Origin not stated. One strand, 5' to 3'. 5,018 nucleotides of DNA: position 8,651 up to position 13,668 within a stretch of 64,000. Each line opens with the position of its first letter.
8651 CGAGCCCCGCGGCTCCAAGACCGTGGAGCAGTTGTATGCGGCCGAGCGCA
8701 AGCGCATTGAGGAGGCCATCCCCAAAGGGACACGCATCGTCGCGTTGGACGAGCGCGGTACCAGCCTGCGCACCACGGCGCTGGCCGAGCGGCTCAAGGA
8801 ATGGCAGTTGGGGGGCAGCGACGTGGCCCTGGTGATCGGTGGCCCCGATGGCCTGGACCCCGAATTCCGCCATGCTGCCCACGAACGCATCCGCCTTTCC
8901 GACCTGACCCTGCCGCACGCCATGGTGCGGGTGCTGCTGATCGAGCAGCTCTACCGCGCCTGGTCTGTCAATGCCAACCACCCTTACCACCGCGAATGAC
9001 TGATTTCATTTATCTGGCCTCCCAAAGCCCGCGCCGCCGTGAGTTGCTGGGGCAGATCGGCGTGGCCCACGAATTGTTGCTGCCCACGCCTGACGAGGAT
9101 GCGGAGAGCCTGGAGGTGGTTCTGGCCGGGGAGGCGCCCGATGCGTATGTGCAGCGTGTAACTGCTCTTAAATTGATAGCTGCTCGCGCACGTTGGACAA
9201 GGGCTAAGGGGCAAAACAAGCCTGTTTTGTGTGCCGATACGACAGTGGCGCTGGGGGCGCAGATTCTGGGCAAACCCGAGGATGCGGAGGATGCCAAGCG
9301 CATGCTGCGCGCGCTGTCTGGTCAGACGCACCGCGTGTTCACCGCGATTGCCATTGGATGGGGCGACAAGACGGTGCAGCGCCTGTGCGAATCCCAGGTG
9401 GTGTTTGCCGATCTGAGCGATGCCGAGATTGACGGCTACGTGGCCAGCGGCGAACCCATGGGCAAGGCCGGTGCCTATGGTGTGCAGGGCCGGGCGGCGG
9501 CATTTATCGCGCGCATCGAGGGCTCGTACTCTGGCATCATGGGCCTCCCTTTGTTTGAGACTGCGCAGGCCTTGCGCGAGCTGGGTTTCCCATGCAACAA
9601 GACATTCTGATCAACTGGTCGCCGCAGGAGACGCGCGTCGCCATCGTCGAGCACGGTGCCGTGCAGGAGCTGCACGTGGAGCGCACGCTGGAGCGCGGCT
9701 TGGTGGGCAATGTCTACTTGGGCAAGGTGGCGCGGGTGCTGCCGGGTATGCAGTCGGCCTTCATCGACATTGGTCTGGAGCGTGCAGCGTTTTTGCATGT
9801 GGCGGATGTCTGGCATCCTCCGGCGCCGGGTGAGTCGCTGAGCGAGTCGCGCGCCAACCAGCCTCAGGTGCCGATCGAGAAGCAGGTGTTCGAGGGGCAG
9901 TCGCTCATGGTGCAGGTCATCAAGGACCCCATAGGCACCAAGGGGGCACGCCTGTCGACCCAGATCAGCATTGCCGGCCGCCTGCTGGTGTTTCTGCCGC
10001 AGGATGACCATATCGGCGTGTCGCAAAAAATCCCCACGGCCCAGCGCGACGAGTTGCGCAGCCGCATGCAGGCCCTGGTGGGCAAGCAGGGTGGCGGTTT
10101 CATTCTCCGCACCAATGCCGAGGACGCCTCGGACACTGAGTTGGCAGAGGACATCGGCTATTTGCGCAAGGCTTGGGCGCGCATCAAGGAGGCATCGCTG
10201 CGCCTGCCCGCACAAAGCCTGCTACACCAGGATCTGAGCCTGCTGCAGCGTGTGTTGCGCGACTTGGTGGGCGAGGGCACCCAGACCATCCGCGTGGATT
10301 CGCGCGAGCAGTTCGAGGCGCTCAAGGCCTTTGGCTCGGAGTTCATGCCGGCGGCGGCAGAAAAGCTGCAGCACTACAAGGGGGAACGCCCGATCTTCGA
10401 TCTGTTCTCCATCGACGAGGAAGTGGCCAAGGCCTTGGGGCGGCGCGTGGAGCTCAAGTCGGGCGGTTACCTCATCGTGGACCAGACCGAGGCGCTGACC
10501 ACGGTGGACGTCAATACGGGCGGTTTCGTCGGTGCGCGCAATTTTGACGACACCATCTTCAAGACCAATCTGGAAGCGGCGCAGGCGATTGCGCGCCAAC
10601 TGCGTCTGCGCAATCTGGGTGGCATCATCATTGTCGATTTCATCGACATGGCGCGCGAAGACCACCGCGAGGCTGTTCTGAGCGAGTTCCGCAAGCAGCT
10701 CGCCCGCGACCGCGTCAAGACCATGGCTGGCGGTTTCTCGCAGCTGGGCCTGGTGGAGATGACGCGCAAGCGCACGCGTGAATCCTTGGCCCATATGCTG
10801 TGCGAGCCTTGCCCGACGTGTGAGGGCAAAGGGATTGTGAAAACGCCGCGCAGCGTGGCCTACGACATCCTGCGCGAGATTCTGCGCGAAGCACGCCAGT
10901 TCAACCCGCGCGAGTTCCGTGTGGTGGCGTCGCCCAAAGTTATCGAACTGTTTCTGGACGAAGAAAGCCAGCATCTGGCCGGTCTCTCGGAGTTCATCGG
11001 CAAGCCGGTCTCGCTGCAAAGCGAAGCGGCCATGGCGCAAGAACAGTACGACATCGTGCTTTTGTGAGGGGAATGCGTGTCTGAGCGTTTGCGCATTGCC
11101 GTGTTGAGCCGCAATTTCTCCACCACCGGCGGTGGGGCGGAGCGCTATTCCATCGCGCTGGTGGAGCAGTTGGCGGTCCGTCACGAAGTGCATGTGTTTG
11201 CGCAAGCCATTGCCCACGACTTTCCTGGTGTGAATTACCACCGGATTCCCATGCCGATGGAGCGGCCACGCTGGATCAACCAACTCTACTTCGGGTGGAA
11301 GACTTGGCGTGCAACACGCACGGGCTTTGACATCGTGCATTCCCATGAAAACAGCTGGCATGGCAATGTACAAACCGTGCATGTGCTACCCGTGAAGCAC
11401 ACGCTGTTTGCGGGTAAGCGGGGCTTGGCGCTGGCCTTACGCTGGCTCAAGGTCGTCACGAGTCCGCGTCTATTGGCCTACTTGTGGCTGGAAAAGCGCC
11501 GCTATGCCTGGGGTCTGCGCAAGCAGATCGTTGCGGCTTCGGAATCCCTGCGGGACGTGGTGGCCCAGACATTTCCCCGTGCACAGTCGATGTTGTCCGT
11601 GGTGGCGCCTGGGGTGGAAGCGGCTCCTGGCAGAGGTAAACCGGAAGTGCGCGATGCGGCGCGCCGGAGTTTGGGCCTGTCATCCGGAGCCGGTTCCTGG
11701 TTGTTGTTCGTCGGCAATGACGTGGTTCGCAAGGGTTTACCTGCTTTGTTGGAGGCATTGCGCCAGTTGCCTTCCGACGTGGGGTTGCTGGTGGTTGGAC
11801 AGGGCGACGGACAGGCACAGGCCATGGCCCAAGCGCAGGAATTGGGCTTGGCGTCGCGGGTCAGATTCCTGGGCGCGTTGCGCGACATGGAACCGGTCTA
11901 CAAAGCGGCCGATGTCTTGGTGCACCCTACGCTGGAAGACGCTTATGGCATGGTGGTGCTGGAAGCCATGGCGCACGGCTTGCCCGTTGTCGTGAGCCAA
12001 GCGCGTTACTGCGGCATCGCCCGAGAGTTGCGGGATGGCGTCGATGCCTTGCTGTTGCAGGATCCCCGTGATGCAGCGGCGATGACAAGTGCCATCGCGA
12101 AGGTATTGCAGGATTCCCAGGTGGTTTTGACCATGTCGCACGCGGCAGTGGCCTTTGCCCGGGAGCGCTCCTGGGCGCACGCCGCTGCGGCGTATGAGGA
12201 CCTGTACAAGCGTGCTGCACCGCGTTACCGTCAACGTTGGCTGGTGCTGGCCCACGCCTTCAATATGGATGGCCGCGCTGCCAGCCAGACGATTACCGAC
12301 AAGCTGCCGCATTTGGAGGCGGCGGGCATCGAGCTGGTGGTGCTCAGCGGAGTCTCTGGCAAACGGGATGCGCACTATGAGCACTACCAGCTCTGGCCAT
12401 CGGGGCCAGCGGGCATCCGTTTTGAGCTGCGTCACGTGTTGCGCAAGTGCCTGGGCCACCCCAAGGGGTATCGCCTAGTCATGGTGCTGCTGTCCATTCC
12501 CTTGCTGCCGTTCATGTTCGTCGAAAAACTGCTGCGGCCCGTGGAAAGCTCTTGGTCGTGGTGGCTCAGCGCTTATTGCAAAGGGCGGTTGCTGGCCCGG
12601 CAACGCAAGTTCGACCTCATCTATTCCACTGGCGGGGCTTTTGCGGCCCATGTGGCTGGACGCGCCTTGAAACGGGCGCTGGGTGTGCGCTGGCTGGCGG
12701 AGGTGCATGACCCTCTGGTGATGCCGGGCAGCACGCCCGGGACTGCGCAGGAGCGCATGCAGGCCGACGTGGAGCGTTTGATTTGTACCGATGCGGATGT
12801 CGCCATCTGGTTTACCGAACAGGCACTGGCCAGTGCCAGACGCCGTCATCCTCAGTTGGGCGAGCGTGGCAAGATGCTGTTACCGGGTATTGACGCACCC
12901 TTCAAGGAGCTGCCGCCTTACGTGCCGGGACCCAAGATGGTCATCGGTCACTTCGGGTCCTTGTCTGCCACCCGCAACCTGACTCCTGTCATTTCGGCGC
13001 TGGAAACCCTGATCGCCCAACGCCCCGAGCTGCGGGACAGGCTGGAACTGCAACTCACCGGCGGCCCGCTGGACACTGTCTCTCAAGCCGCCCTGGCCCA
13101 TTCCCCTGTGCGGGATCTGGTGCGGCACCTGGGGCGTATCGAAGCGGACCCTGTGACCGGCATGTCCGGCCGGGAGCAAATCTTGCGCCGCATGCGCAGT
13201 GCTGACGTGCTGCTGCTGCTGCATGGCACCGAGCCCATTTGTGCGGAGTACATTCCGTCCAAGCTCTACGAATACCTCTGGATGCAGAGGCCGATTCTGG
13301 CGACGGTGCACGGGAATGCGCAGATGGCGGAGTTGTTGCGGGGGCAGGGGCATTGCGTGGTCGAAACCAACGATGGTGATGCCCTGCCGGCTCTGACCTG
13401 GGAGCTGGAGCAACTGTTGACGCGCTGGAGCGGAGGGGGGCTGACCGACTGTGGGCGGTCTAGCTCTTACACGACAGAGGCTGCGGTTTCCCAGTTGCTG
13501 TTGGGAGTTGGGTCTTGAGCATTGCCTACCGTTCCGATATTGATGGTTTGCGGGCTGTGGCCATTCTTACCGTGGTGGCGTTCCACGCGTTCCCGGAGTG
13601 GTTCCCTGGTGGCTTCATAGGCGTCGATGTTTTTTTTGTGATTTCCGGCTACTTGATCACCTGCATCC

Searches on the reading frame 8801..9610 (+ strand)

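Call 9: search_protein_families(library=ncbifam, proteins=[window:8801-9610:+])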
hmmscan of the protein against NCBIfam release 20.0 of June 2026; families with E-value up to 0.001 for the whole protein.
window:8801-9610:+ (269 aa): 14 families
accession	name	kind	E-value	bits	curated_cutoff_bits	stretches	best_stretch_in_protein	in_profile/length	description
NF003403.0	PRK04694.1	equivalog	5.6e-53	179.5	300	1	70-259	2-185/190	Maf-like protein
NF010948.0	PRK14368.1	equivalog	6.1e-47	159.5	291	1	67-262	4-190/193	Maf-like protein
NF010947.0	PRK14367.1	equivalog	3.1e-45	153.8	315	1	70-263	4-193/202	Maf-like protein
TIGR00172.1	maf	subfamily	4.1e-45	153.6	117.15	1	66-259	1-185/185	Maf family nucleotide pyrophosphatase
NF002401.0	PRK01441.1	equivalog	6.5e-45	153.2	317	1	70-267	7-201/207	Maf-like protein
NF010942.0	PRK14362.1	equivalog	7.1e-44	149.6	290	1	70-262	14-199/210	Maf-like protein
NF010944.0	PRK14364.1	equivalog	1.5e-38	132.2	311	1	72-259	1-177/181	Maf-like protein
NF000867.0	PRK00078.1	equivalog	1.8e-38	132.1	249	1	70-262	3-189/192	Maf-like protein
NF010946.0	PRK14366.1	equivalog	1.8e-37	128.7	284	1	68-258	5-186/195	Maf-like protein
NF010941.0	PRK14361.1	equivalog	1.1e-36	126.3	272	1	70-264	8-190/194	Maf-like protein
NF010945.0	PRK14365.1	equivalog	1.3e-34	119.5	273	1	70-263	4-189/197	Maf-like protein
NF010943.0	PRK14363.1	equivalog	3.9e-33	114.7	273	1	70-262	3-184/204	Maf-like protein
NF002690.0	PRK02478.1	equivalog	1.2e-25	90.2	269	1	66-262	1-195/199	Maf-like protein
NF003141.0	PRK04056.1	equivalog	3.3e-25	88.8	161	1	70-251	2-173/181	septum formation inhibitor Maf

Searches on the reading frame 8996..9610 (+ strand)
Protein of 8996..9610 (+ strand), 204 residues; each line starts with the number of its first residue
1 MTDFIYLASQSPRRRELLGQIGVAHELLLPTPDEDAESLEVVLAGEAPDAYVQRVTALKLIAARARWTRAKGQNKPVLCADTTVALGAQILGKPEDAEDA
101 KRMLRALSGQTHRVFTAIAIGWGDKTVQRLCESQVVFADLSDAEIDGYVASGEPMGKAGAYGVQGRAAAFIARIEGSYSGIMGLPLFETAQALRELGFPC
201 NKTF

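Call 41: search_solved_structures(query=window:8996-9610:+, show_alignments=3, max_evalue=1e-10)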
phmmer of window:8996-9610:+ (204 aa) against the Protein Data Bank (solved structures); distinct sequences matched with E-value up to 1e-10: 8.
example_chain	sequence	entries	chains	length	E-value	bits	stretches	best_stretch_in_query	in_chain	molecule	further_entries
4oo0_A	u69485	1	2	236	4.9e-60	206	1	4-195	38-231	Maf-like protein BCAL2394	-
4p0e_A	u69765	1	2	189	3.2e-40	141.3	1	5-194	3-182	Maf-like protein YhdE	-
4p0u_A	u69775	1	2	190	3.8e-40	141.1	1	5-194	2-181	Maf-like protein YceF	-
1ex2_A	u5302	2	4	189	2.9e-33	118.6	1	1-196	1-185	PROTEIN MAF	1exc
4heb_A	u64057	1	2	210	4.3e-33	118.1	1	1-196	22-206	Septum formation protein Maf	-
2p5x_A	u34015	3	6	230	5e-25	91.8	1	5-199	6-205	N-acetylserotonin O-methyltransferase-like protein | Probable bifunctional dTTP/UTP pyrophosphatase/methyltransferase protein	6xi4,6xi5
4jhc_A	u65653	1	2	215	9.3e-15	58.3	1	5-197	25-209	Maf-like protein YceF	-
4lu1_A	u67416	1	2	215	8.4e-14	55.1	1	5-197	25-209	Maf-like protein YceF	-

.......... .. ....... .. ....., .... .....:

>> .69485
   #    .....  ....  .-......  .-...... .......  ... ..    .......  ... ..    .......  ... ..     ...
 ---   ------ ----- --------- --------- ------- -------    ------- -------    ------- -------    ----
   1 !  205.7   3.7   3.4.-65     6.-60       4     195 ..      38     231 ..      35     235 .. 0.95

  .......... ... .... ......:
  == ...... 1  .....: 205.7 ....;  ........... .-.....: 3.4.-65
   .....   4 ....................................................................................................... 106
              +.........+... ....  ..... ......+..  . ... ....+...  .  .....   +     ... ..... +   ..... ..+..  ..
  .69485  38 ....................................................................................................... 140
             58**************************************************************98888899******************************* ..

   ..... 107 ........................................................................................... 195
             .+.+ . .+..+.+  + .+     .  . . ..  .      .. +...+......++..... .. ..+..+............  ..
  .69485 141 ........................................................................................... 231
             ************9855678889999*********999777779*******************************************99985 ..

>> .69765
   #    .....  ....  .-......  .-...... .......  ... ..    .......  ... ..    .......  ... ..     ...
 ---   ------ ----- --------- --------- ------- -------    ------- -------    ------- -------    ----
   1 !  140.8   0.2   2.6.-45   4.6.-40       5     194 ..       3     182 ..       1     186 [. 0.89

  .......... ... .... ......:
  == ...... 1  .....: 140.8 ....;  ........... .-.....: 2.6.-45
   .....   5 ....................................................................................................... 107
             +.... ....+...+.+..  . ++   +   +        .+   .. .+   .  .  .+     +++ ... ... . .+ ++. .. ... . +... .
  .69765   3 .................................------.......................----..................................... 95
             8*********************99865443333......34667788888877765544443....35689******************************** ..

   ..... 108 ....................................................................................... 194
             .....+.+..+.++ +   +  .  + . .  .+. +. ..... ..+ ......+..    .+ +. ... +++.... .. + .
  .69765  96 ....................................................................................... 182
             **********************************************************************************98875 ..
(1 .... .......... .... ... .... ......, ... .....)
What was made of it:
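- Maf has no indel against Burkholderia Maf, and its AARAR is native (call 41).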

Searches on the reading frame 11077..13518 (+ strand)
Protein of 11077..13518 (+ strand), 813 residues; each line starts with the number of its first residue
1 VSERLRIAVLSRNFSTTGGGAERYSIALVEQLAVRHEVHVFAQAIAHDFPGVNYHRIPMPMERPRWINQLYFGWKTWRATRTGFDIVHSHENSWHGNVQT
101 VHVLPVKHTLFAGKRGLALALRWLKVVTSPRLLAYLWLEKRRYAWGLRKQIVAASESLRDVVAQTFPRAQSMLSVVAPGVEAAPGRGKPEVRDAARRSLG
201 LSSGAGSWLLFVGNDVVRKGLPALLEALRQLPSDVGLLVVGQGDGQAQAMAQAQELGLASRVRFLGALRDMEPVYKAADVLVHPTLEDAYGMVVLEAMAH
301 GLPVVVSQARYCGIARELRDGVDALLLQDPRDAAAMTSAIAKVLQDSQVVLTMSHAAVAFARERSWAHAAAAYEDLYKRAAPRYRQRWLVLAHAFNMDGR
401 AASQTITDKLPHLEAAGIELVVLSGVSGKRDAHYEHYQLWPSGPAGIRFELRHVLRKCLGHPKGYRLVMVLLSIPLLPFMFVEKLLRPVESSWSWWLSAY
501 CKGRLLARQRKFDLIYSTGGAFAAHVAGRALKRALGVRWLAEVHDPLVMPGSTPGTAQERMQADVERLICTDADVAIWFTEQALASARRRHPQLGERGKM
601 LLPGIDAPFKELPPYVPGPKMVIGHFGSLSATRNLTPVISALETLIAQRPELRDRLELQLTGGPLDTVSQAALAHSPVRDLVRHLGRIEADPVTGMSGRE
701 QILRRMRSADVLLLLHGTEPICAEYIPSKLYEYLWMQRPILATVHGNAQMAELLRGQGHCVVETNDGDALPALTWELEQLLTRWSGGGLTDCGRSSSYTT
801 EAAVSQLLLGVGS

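Call 76: search_protein_families(library=pfam, proteins=[window:11077-13518:+], max_evalue=0.00001)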
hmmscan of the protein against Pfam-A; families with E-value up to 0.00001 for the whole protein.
window:11077-13518:+ (813 aa): 4 families
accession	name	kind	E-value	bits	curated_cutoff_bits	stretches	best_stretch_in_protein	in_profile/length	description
PF13692.12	Glyco_trans_1_4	-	1.2e-36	126.6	27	1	209-346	4-142/142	Glycosyl transferases group 1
PF00534.26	Glycos_transf_1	-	1.3e-30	106.6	26.4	1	209-348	18-160/172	Glycosyl transferases group 1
PF13439.12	Glyco_transf_4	-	2.5e-16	60.6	28.5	1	19-181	2-167/170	Glycosyltransferase Family 4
PF20706.3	GT4-conflict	-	1.8e-10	40.8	26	1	214-371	207-383/385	Family 4 Glycosyltransferase in conflict systems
